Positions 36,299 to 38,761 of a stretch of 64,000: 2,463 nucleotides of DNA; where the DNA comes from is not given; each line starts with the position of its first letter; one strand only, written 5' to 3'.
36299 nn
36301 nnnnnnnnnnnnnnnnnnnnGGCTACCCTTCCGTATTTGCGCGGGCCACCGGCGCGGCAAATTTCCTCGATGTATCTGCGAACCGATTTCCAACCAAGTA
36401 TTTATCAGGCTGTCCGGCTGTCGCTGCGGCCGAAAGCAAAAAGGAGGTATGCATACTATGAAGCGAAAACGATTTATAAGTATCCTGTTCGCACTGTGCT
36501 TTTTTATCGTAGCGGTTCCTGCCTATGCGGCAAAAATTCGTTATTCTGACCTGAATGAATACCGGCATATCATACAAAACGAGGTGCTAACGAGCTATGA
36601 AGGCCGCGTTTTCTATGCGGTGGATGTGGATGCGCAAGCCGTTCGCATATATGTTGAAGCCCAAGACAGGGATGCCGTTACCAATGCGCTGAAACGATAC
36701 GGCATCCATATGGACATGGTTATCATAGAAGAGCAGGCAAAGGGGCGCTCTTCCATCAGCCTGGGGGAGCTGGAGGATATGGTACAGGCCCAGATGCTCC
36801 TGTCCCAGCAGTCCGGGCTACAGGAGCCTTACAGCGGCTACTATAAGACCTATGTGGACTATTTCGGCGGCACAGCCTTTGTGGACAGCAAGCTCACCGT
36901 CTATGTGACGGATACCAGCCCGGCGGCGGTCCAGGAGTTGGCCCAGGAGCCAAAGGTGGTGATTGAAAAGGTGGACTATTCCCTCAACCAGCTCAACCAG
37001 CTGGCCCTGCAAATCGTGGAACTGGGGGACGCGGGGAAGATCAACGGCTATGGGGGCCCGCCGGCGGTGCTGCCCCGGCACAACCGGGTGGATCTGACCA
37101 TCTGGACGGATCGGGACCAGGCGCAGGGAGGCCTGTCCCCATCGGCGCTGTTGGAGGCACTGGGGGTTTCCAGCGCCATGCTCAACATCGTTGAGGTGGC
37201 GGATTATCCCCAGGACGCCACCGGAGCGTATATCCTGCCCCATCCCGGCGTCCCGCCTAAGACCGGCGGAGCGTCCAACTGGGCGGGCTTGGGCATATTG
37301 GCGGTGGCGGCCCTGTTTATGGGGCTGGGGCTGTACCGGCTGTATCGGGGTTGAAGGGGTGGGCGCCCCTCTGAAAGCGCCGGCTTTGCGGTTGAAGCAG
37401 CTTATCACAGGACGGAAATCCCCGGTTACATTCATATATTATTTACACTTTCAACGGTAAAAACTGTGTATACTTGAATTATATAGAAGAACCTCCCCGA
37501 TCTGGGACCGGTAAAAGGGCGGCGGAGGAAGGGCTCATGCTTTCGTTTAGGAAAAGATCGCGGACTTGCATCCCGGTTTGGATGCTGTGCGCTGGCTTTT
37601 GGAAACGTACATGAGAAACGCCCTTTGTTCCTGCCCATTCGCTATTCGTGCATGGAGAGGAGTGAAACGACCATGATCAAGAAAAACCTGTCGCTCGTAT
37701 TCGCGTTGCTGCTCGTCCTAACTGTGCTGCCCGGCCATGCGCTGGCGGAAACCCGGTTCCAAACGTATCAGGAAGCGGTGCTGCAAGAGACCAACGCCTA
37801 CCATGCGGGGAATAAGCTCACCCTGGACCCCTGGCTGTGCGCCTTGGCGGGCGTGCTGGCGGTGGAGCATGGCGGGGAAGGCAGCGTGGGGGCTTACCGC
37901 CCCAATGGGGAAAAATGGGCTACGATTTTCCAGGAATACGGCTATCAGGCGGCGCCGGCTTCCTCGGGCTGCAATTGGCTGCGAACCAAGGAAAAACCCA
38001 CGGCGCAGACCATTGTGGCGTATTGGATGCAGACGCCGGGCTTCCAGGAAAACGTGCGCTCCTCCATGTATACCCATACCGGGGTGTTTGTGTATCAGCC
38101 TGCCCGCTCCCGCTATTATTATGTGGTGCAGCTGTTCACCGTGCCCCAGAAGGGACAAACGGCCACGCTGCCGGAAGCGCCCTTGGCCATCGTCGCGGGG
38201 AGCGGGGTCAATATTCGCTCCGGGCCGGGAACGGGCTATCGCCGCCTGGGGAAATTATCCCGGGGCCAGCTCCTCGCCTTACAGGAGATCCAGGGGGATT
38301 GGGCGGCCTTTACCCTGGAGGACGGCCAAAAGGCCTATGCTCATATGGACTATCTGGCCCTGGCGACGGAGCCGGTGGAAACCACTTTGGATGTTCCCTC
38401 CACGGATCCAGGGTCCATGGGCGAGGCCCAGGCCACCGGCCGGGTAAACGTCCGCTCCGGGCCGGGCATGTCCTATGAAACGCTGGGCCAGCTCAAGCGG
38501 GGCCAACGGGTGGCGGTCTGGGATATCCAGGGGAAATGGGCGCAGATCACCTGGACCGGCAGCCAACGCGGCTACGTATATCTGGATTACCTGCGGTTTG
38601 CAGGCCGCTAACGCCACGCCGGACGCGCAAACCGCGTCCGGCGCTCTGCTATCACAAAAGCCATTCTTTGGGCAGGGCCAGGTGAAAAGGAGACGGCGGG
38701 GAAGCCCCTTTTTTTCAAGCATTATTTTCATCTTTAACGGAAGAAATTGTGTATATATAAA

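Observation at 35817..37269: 500-bp near-perfect direct repeat (offset 953 bp) makes two surface-protein genes share an identical C-terminal module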

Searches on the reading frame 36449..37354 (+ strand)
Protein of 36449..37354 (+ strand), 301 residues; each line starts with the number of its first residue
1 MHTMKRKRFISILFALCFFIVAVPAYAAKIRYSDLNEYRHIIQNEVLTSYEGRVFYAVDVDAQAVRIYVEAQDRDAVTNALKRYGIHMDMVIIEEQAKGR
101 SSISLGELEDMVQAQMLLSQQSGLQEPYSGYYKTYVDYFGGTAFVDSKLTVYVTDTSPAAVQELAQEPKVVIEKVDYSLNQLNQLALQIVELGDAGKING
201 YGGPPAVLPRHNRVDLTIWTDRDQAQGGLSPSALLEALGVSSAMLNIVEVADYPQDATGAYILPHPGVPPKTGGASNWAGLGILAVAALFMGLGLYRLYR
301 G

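Call 6: search_protein_families(library=pfam, proteins=[window:36449-37354:+], max_evalue=0.1)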
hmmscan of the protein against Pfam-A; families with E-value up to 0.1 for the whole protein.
window:36449-37354:+ (301 aa): 0 families

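Call 13: find_homologous_proteins(query=window:36458-37354:+)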
Query window:36458-37354:+ (298 aa): 49 proteins with E <= 0.001 among 3875 candidates.
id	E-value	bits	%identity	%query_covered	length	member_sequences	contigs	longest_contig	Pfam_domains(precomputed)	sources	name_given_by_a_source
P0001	1.8e-188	643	98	100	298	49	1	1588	-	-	-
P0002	6.9e-114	398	88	69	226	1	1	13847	-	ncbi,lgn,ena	-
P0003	5.6e-113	395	87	69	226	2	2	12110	-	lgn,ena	-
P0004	2.1e-112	393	86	69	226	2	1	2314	-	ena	-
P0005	2.6e-112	393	86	69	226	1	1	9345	-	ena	-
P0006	7.4e-112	391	85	70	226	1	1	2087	-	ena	-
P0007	8.5e-112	391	86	69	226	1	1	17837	-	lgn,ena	-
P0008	1.9e-111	390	86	69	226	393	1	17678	-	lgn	-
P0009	3.0e-111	389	85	69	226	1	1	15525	-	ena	-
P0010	1.2e-110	387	86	69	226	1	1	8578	-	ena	-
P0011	1.3e-110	387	79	74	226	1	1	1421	-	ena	-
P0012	8.6e-110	385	86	69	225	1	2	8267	-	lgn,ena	-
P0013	1.3e-109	384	85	69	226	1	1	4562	-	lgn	-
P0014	1.4e-109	384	85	69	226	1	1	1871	-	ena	-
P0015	1.5e-109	384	85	69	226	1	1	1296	-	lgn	-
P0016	2.3e-109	383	85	69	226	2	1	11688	-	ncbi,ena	-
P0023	5.9e-104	366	99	57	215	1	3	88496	-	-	-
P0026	1.3e-102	361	98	57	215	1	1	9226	-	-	-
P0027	1.4e-102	361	98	57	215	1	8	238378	-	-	-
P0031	1.5e-100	354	84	65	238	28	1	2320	-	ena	-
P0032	4.7e-100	353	95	57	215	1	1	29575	-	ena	-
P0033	6.2e-100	352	96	57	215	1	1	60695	-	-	-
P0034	7.2e-100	352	94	57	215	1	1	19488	-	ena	-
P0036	9.9e-99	348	95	57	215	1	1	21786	-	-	-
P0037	2.4e-98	347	94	57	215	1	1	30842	-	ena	-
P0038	6.9e-98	346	94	57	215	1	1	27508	-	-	-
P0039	3.0e-97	344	93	57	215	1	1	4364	-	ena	-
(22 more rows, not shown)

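Call 16: find_encoding_contigs(protein=P0033, flank=4000, max_places=4)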
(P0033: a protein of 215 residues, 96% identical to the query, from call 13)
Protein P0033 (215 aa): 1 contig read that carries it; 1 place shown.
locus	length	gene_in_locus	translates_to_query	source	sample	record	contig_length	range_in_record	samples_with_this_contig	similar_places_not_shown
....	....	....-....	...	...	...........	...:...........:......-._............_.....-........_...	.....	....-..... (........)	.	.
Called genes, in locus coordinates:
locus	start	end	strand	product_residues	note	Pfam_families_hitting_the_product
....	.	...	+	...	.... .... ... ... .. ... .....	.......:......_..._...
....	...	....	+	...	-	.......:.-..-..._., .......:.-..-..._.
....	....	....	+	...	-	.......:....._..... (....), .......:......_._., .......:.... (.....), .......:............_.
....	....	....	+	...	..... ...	-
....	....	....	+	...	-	-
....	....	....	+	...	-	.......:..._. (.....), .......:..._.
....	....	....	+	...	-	-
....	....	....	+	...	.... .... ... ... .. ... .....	-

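Call 17: find_encoding_contigs(protein=P0034, flank=4000, max_places=4)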
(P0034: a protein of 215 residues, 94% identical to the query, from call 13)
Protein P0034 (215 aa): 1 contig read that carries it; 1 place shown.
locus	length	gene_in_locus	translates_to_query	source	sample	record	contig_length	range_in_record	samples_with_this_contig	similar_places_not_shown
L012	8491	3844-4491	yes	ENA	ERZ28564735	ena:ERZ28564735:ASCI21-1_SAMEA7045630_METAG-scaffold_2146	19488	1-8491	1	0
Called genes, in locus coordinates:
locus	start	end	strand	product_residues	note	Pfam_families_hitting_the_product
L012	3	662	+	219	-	?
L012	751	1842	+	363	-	PF06032:S-Me-THD_N, PF20906:S-Me-THD_C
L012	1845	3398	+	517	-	PF01869:BcrAD_BadFG (weak), PF05378:Hydant_A_N, PF13941:MutL (faint), PF01968:Hydantoinase_A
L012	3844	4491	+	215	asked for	-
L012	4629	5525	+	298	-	-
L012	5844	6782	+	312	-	PF06347:SH3_4 (faint), PF08239:SH3_3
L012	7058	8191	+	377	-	-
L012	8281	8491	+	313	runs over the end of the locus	-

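Call 18: find_encoding_contigs(protein=P0027, flank=4000, max_places=8)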
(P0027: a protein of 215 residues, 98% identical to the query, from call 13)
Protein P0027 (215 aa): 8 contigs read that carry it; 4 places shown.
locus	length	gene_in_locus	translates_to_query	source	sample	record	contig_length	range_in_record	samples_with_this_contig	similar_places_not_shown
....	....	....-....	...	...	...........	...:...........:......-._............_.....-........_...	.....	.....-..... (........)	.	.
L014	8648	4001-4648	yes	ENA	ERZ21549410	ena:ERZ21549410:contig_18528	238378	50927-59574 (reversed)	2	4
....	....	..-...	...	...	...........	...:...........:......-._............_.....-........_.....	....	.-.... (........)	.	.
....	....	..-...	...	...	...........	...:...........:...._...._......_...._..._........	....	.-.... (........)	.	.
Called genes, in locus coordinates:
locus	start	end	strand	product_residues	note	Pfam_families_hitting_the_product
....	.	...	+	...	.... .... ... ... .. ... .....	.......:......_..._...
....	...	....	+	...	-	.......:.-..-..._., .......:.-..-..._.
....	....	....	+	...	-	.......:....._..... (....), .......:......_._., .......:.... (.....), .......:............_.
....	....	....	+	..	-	-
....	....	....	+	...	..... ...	-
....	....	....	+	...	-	-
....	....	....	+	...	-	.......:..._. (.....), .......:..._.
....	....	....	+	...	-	-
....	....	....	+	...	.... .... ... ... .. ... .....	-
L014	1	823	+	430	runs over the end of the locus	PF02133:Transp_cyt_pur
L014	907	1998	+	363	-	PF06032:S-Me-THD_N, PF20906:S-Me-THD_C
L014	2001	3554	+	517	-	PF01869:BcrAD_BadFG (weak), PF05378:Hydant_A_N, PF13941:MutL (faint), PF01968:Hydantoinase_A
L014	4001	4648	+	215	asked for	-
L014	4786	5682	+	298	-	-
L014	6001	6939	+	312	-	PF06347:SH3_4 (faint), PF08239:SH3_3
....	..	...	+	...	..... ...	-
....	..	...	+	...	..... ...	-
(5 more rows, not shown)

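Call 19: find_encoding_contigs(protein=P0037, flank=4000, max_places=3)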
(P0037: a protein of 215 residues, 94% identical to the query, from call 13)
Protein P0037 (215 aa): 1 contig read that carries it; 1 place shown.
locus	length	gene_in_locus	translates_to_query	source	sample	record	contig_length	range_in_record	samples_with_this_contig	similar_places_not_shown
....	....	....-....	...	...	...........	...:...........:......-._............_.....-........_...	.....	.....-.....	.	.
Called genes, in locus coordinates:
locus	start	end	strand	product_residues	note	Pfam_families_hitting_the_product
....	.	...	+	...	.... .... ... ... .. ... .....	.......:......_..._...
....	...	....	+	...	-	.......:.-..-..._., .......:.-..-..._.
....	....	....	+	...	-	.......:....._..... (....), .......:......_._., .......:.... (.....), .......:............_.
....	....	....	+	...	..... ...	-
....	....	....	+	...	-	-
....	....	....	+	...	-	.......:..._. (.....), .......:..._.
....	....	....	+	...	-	-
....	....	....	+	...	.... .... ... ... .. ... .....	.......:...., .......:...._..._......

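Call 20: find_encoding_contigs(protein=P0038, flank=4000, max_places=3)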
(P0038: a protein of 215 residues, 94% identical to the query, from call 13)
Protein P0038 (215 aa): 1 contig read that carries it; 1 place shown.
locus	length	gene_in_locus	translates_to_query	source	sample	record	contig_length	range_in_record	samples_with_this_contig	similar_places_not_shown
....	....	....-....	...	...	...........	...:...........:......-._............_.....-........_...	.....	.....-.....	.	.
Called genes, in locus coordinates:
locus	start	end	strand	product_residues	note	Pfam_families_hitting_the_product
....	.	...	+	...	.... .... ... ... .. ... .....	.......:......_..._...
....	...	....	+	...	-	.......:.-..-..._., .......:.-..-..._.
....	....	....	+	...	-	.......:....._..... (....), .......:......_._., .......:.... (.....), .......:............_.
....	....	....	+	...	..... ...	-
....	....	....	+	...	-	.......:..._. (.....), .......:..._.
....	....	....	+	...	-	-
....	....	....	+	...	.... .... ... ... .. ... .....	-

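Call 21: find_encoding_contigs(protein=P0039, flank=4000, max_places=3)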
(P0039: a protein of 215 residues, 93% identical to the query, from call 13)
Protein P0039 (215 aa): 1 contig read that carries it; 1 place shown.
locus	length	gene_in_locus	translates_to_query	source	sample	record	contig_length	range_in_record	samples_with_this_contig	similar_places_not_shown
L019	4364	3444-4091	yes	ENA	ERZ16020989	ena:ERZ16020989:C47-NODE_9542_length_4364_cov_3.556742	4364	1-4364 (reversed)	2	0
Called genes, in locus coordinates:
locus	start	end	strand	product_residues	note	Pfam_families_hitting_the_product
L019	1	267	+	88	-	?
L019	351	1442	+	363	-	PF06032:S-Me-THD_N, PF20906:S-Me-THD_C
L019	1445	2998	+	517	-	PF01869:BcrAD_BadFG (weak), PF05378:Hydant_A_N, PF13941:MutL (faint), PF01968:Hydantoinase_A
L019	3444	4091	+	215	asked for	-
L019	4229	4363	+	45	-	?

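Call 22: find_encoding_contigs(protein=P0032, flank=4000, max_places=3)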
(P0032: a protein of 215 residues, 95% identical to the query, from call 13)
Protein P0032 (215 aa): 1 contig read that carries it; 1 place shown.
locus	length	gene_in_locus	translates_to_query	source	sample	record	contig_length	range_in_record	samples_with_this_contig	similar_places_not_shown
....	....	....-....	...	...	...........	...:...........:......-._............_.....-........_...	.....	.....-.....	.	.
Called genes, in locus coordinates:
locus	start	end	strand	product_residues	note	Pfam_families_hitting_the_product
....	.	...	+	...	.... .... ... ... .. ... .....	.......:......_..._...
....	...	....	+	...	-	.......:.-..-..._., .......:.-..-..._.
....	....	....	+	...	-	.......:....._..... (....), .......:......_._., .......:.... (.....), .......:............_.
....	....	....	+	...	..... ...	-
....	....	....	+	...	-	-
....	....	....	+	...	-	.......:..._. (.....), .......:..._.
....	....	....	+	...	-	-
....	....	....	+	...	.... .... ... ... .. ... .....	-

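Call 30: find_related_loci(query=window:36458-37354:+, collection=metagenome_contigs, flank=3000)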
Query window:36458-37354:+ (298 aa) in metagenome_contigs; peptide patterns used: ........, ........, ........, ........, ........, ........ (x = any residue, [..] = any of these).
86 stretches matched a pattern; 20 encode a relative of the query (tblastn E <= 1e-3); 20 distinct loci.
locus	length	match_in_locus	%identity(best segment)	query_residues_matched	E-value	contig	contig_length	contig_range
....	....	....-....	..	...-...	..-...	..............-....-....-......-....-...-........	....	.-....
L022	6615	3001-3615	85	93-297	4e-115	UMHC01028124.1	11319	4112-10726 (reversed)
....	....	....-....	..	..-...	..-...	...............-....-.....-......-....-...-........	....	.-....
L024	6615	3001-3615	81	93-297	9e-110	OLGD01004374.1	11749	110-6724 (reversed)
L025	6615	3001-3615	86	93-297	4e-116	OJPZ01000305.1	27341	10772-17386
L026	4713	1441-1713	69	1-91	6e-39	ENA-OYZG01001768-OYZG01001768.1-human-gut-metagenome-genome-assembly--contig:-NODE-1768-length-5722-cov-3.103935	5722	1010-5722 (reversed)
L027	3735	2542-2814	69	1-91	7e-39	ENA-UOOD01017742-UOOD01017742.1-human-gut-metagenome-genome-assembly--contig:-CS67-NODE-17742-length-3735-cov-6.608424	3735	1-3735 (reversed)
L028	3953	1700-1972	69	1-91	6e-39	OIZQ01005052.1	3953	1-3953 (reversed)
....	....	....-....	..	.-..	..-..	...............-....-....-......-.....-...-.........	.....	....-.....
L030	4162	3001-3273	69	1-91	6e-39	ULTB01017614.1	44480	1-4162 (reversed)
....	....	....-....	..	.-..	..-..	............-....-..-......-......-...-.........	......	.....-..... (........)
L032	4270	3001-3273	69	1-91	5e-39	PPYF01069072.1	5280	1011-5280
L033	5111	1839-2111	69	1-91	6e-39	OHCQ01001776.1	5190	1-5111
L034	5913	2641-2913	69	1-91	6e-39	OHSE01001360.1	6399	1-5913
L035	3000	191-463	69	1-91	9e-39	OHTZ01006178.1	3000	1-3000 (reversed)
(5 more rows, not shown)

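Call 31: find_related_loci(query=window:36458-37354:+, collection=genome_contigs, flank=6000)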
Query window:36458-37354:+ (298 aa) in genome_contigs; peptide patterns used: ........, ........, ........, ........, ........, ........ (x = any residue, [..] = any of these).
46 stretches matched a pattern; 1 encode a relative of the query (tblastn E <= 1e-3); 1 distinct loci.
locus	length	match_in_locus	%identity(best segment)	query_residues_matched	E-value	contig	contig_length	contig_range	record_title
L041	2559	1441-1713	69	1-91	1e-40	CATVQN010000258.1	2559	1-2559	MAG TPA_asm: uncultured Eubacteriales bacterium isolate ERR8263824_bin.4_MetaWRAP_v1.3_MAG genome assembly, contig: ERZ1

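Call 35: find_encoding_contigs(protein=P0036, flank=4000, max_places=3)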
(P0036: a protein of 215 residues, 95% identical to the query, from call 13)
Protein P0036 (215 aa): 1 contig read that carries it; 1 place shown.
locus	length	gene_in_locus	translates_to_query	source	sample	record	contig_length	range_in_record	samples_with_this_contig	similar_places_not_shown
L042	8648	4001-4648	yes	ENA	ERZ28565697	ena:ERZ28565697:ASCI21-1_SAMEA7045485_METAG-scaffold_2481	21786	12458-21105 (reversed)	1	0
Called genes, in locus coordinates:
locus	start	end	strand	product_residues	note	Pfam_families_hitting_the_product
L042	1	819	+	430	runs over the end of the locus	PF02133:Transp_cyt_pur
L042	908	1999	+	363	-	PF06032:S-Me-THD_N, PF20906:S-Me-THD_C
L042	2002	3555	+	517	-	PF01869:BcrAD_BadFG (weak), PF05378:Hydant_A_N, PF13941:MutL (faint), PF01968:Hydantoinase_A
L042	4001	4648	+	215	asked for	-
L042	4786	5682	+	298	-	-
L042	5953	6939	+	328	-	PF06347:SH3_4 (faint), PF08239:SH3_3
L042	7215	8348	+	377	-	-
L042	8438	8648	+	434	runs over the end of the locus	-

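Call 36: find_encoding_contigs(protein=P0026, flank=4000, max_places=3)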
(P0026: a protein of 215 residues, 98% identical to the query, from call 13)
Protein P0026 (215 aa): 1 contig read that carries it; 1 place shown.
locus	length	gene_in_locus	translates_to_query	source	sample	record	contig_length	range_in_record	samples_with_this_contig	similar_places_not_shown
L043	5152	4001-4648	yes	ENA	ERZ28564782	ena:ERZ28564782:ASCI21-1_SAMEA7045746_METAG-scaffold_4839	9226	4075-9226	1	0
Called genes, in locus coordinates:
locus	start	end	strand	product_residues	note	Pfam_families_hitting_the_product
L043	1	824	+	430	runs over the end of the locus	PF02133:Transp_cyt_pur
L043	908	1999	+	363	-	PF06032:S-Me-THD_N, PF20906:S-Me-THD_C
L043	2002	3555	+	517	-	PF01869:BcrAD_BadFG (weak), PF05378:Hydant_A_N, PF13941:MutL (faint), PF01968:Hydantoinase_A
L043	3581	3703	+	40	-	-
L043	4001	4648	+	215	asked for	-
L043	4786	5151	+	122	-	?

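Call 37: find_encoding_contigs(protein=P0023, flank=4000, max_places=4)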
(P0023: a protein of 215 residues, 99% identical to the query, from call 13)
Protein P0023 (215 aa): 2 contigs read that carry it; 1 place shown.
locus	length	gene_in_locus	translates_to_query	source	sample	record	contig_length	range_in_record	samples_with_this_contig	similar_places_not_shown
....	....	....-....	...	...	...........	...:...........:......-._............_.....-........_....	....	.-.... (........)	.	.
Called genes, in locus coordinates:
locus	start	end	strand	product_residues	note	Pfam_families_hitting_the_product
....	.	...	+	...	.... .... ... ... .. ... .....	-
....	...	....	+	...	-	-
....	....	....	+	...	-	-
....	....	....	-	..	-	-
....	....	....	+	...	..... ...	-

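Call 38: find_encoding_contigs(protein=P0031, flank=4000, max_places=4)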
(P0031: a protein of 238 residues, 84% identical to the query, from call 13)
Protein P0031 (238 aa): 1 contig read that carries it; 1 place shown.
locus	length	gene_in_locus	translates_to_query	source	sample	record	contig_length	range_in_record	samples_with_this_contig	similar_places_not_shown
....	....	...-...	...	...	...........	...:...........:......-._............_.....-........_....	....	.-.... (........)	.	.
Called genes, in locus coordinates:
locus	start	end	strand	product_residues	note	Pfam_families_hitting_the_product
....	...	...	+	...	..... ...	-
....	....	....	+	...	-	-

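Call 55: search_protein_representatives(protein=window:36458-37354:+)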
Query: 298 residues. Proteins with E-value up to 0.001 (for the whole library): 12; up to 1e-10: 11; up to 1e-30: 8. The best 12 are listed.
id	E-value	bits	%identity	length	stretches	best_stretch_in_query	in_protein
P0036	3.1e-99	348.3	93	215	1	99-271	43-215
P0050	3.0e-48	181.1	51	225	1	104-297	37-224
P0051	2.8e-37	145.1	64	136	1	116-237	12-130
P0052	3.3e-37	144.8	67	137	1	116-225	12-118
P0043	1.5e-34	136.1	69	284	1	1-99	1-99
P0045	5.5e-34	134.3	68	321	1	1-99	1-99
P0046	1.8e-32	129.3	73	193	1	89-177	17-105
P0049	3.6e-31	125.1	75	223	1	89-171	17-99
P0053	2.5e-21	92.7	34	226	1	105-264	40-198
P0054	2.5e-18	82.9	40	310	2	4-92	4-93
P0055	3.0e-14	69.5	73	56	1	241-297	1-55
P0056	1.8e-09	53.8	49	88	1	99-159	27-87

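Call 64: list_cluster_members(proteins=[P0002, P0016, P0001])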
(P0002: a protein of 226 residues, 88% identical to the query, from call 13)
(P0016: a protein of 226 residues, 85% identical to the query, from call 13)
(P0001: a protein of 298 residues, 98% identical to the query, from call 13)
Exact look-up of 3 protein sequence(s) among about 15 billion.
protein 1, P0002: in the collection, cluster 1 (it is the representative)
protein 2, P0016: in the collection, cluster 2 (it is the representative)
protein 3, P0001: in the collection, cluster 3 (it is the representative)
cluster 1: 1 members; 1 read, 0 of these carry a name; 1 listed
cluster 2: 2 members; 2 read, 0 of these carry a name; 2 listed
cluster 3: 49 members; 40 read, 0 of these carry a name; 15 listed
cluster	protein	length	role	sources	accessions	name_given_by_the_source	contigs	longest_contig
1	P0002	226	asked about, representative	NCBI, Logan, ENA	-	-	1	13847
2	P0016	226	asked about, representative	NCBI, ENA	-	-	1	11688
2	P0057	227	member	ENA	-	-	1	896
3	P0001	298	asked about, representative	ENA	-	-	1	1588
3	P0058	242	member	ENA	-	-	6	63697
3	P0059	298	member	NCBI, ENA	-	-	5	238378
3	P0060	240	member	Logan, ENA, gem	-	-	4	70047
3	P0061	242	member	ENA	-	-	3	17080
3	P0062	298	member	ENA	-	-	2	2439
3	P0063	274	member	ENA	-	-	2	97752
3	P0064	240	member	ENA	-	-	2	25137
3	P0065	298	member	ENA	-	-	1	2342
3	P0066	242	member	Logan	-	-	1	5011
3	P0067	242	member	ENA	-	-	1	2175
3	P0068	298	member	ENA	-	-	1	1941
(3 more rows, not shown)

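Call 67: find_encoding_contigs(protein=P0058, flank=4000, max_places=10)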
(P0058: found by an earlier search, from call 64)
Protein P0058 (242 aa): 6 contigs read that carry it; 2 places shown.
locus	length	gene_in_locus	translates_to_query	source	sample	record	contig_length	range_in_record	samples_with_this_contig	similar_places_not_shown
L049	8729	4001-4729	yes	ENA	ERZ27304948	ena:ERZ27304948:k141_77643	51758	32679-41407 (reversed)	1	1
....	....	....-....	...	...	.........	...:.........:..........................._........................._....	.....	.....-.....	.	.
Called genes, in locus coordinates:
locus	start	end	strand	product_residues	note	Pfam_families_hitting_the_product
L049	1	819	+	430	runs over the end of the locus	PF02133:Transp_cyt_pur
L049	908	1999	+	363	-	PF06032:S-Me-THD_N, PF20906:S-Me-THD_C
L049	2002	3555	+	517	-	PF01869:BcrAD_BadFG (weak), PF05378:Hydant_A_N, PF13941:MutL (faint), PF01968:Hydantoinase_A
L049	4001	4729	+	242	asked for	-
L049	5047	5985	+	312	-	PF06347:SH3_4 (faint), PF08239:SH3_3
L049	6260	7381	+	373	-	-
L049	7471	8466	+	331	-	PF17802:SpaA, PF00746:Gram_pos_anchor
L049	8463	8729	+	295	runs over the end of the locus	PF04203:Sortase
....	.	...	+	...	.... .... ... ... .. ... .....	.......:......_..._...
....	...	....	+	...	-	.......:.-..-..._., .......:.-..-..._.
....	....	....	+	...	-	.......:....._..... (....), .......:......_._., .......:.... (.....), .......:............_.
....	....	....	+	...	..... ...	-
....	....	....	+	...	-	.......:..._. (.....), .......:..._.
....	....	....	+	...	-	-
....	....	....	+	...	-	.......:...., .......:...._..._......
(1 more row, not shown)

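Call 76: search_protein_families(library=ncbifam, proteins=[window:36458-37354:+, L049:7471-8466:+], max_evalue=1)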
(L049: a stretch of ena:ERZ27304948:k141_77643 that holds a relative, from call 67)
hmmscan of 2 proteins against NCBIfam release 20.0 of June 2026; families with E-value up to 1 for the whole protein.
window:36458-37354:+ (298 aa): 1 family
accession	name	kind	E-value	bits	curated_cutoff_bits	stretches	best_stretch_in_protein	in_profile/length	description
TIGR01167.1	LPXTG_anchor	domain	0.19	12.5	15.9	1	267-293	3-27/34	LPXTG cell wall anchor domain-containing protein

L049:7471-8466:+ (331 aa): 6 families
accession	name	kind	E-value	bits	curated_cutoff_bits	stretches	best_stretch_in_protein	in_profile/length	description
NF033902.0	iso_D2_wall_anc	subfamily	3.4e-14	52.5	95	1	195-320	415-539/540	SpaH/EbpB family LPXTG-anchored major pilin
TIGR01167.1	LPXTG_anchor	domain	6.6e-07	29.7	15.9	1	291-323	2-34/34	LPXTG cell wall anchor domain-containing protein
NF053819.1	EF0750_LPXTG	subfamily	0.00035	21.1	47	1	242-323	35-105/105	EF2685/EF0750 family sortase-dependent surface protein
NF033396.0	pilus_ancill_1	equivalog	0.011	14.1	600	1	190-246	285-339/737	pilus ancillary protein 1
NF033846.1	Rumino_NPXTG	domain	0.12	12.7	23.5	1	292-321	2-30/30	NPXTG-anchored protein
TIGR00661.1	MJ1255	subfamily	0.25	10.6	195.9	1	88-120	250-282/321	MJ1255/VC2487 family glycosyltransferase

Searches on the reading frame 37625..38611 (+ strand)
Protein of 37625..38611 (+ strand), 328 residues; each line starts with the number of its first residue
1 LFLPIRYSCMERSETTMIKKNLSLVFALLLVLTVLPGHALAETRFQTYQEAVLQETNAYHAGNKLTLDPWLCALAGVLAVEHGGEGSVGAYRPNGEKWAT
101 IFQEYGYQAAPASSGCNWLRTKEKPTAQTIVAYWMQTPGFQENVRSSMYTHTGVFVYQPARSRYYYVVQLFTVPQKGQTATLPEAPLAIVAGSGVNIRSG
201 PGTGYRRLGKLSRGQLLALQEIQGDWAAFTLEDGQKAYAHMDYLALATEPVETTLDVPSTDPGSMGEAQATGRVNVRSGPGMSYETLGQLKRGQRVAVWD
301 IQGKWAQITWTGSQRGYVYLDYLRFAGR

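Call 6: search_protein_families(library=pfam, proteins=[window:37625-38611:+], max_evalue=0.1)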
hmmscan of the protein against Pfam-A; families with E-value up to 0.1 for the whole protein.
window:37625-38611:+ (328 aa): 3 families
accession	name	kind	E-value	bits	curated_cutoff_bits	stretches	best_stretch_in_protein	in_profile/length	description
PF08239.17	SH3_3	-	4.3e-23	81.7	27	2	273-323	2-53/54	Bacterial SH3 domain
PF06347.19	SH3_4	-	3.5e-08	33.5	24.1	2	193-240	3-50/56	Bacterial SH3 domain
PF00188.32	CAP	-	0.0029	18.9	21.1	1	63-171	14-117/117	Cysteine-rich secretory protein family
